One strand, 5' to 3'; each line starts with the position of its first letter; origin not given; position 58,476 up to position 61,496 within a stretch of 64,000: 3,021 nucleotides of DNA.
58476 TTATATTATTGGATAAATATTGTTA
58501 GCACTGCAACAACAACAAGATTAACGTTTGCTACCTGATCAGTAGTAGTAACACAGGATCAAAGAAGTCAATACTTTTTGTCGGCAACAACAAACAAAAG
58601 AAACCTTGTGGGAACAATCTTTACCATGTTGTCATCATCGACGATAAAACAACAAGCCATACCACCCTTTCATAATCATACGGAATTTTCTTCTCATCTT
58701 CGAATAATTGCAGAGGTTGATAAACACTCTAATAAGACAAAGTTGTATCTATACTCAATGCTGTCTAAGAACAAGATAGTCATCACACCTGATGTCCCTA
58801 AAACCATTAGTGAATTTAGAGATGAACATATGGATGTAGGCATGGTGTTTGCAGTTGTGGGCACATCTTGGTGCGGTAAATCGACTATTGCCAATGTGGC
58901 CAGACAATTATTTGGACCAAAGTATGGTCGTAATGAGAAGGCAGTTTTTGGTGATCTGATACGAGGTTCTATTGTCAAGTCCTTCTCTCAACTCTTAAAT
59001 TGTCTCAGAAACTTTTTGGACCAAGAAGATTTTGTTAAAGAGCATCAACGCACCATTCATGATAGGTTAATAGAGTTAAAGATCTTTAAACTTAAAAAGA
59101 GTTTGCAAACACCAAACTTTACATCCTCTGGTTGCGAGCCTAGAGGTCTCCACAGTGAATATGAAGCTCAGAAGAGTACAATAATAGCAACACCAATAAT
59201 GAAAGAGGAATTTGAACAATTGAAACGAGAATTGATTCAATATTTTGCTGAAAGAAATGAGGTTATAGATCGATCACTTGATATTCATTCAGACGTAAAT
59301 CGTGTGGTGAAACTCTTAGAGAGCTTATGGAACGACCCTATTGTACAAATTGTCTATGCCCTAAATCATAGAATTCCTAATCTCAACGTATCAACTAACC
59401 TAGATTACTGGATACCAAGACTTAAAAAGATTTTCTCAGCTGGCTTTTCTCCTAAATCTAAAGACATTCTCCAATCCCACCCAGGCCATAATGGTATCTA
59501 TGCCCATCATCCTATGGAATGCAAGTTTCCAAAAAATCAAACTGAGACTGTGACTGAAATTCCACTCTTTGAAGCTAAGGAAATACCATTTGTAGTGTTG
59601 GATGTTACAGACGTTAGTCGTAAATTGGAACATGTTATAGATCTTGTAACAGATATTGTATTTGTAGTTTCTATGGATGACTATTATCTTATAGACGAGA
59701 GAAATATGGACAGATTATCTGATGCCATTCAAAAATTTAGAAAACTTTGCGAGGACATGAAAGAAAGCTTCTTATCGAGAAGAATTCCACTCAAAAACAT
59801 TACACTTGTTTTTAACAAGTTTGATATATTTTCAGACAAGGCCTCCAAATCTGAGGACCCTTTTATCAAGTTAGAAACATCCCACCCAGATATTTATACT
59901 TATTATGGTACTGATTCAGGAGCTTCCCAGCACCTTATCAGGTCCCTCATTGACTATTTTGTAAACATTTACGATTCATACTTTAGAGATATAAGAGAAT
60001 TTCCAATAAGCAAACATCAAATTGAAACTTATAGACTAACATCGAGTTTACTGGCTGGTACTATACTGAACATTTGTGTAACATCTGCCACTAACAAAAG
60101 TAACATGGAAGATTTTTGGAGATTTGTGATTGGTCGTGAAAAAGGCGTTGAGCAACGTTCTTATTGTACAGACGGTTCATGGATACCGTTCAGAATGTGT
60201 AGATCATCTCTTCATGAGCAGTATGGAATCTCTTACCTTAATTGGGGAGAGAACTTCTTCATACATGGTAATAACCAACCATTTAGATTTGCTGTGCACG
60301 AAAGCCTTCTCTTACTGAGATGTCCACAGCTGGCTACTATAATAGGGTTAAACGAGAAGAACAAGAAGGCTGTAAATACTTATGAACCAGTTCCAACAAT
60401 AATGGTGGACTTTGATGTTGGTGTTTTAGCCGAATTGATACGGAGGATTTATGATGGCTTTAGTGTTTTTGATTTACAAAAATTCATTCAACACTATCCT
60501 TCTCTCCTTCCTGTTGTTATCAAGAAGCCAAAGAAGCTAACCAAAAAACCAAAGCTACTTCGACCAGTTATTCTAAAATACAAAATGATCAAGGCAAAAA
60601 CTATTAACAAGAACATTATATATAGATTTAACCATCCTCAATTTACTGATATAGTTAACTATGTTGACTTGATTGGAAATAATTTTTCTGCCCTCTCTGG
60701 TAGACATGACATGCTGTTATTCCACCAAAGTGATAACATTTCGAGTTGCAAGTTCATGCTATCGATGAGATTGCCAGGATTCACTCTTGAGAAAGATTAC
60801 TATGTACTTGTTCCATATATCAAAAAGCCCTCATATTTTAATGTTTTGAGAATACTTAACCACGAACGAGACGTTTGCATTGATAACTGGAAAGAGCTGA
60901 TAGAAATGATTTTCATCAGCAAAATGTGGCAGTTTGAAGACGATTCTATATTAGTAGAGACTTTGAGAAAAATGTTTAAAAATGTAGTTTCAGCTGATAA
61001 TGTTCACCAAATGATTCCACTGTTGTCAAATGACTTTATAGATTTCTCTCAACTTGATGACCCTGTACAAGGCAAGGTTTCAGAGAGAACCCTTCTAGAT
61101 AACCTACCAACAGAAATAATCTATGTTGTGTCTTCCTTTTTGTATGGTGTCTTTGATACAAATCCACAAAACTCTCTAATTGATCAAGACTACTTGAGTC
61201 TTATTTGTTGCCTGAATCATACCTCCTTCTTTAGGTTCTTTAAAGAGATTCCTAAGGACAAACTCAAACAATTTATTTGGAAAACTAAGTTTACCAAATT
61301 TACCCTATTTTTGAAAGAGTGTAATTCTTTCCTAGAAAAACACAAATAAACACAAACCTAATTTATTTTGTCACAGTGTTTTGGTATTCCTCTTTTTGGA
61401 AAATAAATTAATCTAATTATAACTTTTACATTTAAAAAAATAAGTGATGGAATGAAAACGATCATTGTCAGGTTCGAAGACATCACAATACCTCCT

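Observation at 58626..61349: G-alpha-like protein with degenerate catalytic machinery and a long C-terminal extension, 100 bp upstream of a kinase-DUF4116 gene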

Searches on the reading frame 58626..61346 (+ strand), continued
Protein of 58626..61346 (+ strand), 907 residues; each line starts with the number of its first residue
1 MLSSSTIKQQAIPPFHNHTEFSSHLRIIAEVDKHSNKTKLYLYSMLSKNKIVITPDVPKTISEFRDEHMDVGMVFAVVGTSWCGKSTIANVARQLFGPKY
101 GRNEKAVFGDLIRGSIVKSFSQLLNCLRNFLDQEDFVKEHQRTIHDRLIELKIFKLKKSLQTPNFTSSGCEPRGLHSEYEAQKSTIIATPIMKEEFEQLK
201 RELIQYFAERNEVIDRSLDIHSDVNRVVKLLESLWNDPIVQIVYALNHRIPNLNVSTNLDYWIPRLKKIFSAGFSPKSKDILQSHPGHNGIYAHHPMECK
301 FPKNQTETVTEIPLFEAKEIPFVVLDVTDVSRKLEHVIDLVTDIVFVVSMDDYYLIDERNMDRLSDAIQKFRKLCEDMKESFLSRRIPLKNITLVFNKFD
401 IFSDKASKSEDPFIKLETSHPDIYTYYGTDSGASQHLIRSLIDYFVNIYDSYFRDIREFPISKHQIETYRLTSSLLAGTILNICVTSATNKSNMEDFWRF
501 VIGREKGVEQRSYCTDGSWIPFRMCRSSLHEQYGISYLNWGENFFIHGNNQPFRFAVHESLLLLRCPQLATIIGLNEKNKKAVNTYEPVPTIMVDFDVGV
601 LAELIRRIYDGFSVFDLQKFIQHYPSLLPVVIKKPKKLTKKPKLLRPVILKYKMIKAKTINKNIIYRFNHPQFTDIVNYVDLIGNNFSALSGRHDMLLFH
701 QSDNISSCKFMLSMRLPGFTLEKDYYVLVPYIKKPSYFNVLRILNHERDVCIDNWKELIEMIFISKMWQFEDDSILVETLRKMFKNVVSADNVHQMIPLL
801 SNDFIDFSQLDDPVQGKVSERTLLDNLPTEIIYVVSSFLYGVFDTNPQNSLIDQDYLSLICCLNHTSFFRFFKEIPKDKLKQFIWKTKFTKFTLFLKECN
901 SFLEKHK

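Call 37: find_encoding_contigs(protein=P0007, flank=5000, max_places=3)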
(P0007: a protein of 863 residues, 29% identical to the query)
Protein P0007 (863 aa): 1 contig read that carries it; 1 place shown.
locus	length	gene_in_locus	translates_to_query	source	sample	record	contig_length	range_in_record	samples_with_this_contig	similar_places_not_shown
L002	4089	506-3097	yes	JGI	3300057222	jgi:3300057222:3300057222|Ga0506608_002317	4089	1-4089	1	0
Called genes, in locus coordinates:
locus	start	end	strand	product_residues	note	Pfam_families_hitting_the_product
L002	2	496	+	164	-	?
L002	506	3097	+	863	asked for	PF00503:G-alpha, PF00651:BTB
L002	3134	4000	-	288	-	-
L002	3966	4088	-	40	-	?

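Call 38: find_encoding_contigs(protein=P0032, flank=10000, max_places=2)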
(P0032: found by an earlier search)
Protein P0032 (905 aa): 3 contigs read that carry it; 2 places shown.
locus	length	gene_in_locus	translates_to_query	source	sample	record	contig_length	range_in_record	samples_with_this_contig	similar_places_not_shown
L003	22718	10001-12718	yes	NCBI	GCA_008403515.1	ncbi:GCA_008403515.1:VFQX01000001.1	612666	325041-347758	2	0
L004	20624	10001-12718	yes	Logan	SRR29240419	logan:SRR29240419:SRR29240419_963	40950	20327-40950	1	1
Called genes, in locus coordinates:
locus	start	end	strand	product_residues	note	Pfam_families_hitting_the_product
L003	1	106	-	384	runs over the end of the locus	PF24681:Kelch_KLHDC2_KLHL20_DRC7, PF13415:Beta-prop_FBX42, PF24981:Beta-prop_ATRN-LZTR1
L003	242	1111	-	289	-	PF17284:Spermine_synt_N, PF01564:Spermine_synth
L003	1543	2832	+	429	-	PF01073:3Beta_HSD, PF01370:Epimerase, PF02719:Polysacc_synt_2 (faint), PF04321:RmlD_sub_bind (weak), PF07993:NAD_binding_4, PF16363:GDP_Man_Dehyd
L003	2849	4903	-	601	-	PF12070:SCAI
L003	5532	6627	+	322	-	PF04857:CAF1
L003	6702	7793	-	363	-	PF13855:LRR_8 (faint), PF14580:LRR_9, PF12799:LRR_4 (weak)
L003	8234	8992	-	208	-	PF00071:Ras, PF08477:Roc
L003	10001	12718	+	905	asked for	PF00503:G-alpha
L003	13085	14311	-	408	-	PF13870:CCDC113_CCDC96_CC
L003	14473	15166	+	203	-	PF00085:Thioredoxin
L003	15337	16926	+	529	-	-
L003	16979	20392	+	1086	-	PF00632:HECT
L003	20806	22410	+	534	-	-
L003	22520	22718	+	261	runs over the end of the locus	PF03208:PRA1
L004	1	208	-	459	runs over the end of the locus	PF13415:Beta-prop_FBX42, PF13418:Beta-prop_TYW4 (faint), PF07646:Kelch_2 (faint), PF24681:Kelch_KLHDC2_KLHL20_DRC7, PF24981:Beta-prop_ATRN-LZTR1, PF01344:Kelch_1 (faint), PF13854:Kelch_HCF, PF13415:Beta-prop_FBX42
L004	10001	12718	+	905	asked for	PF00503:G-alpha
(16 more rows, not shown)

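Call 39: find_encoding_contigs(protein=P0004, flank=10000, max_places=2)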
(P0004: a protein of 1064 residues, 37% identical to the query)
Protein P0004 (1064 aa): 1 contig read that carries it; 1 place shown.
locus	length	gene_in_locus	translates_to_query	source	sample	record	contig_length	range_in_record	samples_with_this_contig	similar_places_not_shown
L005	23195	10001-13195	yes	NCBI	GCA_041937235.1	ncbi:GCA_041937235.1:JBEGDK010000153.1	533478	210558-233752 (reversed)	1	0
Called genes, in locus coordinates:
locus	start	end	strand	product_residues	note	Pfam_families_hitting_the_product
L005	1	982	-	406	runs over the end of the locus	PF11717:Tudor-knot, PF17772:zf-MYST, PF01853:MOZ_SAS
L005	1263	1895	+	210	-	PF02823:ATP-synt_DE_N (weak)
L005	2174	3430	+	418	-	-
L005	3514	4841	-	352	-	PF00503:G-alpha, PF00025:Arf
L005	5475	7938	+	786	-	PF00036:EF-hand_1 (faint), PF13202:EF-hand_5 (faint), PF13405:EF-hand_6 (faint), PF13833:EF-hand_8 (faint), PF17958:EF-hand_13, PF13499:EF-hand_7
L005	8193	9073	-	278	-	PF12799:LRR_4 (faint), PF14580:LRR_9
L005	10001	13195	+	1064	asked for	PF00503:G-alpha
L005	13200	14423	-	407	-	-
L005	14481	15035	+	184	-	PF00085:Thioredoxin, PF13848:Thioredoxin_6 (weak)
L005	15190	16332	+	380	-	PF12796:Ank_2, PF13637:Ank_4 (faint), PF13857:Ank_5 (faint), PF00023:Ank (faint), PF13606:Ank_3 (faint), PF12796:Ank_2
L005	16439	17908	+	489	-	-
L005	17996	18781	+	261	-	PF03208:PRA1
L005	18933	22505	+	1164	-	PF16457:PH_12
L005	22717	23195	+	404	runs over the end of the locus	PF03851:UvdE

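Call 50: find_related_loci(query=P0007, collection=metagenome_contigs, flank=3000)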
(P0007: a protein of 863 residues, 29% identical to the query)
Query P0007 (863 aa) in metagenome_contigs; peptide patterns used: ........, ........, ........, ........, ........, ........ (x = any residue, [..] = any of these).
57 stretches matched a pattern, but none encodes a relative of the query by tblastn (E <= 1e-3).

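Call 59: list_cluster_members(proteins=[P0009, P0010, P0011, P0014, P0015, P0016, P0017, P0019, P0022, P0023])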
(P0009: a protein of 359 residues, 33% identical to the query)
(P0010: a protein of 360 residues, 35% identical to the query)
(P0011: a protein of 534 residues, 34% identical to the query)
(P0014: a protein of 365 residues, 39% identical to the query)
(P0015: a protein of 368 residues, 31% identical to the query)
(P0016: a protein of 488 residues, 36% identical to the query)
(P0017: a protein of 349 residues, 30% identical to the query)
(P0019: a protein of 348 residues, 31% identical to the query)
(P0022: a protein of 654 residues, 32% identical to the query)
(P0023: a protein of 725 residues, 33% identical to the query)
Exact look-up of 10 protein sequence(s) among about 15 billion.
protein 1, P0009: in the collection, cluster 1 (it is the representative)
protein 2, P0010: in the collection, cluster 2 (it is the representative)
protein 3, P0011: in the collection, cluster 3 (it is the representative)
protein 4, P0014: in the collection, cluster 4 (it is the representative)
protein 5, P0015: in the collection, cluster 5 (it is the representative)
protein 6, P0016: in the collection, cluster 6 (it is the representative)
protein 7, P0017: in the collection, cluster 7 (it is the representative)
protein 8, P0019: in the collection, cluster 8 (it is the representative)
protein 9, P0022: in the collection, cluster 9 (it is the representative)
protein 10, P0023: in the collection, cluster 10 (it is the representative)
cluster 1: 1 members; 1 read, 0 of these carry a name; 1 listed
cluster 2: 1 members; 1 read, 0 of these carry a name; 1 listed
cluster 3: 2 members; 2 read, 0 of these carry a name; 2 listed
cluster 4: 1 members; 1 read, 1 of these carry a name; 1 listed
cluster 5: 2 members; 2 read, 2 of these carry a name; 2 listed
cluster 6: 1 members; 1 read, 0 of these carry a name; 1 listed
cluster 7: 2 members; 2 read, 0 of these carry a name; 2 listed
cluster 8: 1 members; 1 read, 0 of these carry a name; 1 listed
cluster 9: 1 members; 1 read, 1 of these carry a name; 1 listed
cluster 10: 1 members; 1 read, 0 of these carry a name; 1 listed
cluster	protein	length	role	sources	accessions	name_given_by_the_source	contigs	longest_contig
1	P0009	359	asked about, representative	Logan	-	-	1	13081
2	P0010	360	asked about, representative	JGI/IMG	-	-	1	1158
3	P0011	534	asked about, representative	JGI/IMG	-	-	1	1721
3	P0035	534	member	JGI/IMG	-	-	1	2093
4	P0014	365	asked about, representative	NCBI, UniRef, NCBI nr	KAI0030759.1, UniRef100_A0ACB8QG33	guanine nucleotide binding protein, alpha subunit [Vararia minispora EC-137] | Guanine nucleotide binding protein, alpha subunit n=1 Tax=Vararia minispora EC-137 ...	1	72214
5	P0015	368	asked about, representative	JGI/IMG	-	GTPase SAR1 family protein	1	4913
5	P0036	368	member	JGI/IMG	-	GTPase SAR1 family protein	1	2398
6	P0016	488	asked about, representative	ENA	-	-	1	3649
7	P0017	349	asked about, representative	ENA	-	-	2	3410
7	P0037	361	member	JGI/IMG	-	-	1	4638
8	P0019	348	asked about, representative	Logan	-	-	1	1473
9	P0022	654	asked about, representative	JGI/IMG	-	hypothetical protein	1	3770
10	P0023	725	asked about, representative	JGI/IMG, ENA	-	-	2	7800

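Call 83: search_protein_families(library=ncbifam, proteins=[window:58626-61346:+], max_evalue=1)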
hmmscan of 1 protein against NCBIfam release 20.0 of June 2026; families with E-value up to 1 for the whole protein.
window:58626-61346:+ (907 aa): 6 families
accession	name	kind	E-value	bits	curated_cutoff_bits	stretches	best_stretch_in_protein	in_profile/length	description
TIGR03608.1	L_ocin_972_ABC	subfamily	0.013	15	254.85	1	68-95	20-47/206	putative bacteriocin export ABC transporter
TIGR03796.1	NHLM_micro_ABC1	equivalog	0.029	12.6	853.3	1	60-102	494-535/710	NHLP family bacteriocin export ABC transporter peptidase/permease/ATPase subunit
TIGR01846.1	type_I_sec_HlyB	subfamily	0.039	12.2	725.55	1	54-102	466-513/694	type I secretion system permease/ATPase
NF005655.0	PRK07429.1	subfamily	0.089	11.9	236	1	68-98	4-34/326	phosphoribulokinase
NF045513.1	HepA_fam_ABC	equivalog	0.12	10.7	725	0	71-102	399-430/610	heterocyst formation ABC transporter subunit HepA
TIGR02868.1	CydC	equivalog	0.13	10.8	329.05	1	68-102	357-391/530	thiol reductant ABC exporter subunit CydC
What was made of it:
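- Checked: No other NTPase family competes: NCBIfam gives only generic Walker-A noise (call 83).
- Tried and rejected: Another NTPase family (call 83).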

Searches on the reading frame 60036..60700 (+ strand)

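Call 21: search_protein_families(library=pfam, proteins=[window:60036-60700:+], max_evalue=10)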
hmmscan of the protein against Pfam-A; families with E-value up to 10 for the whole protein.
window:60036-60700:+ (221 aa): 1 family
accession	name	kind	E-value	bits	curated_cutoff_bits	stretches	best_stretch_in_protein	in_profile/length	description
PF23758.1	TPR_HPS5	-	0.082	12.2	27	1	125-164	122-161/385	HPS5 TPR domain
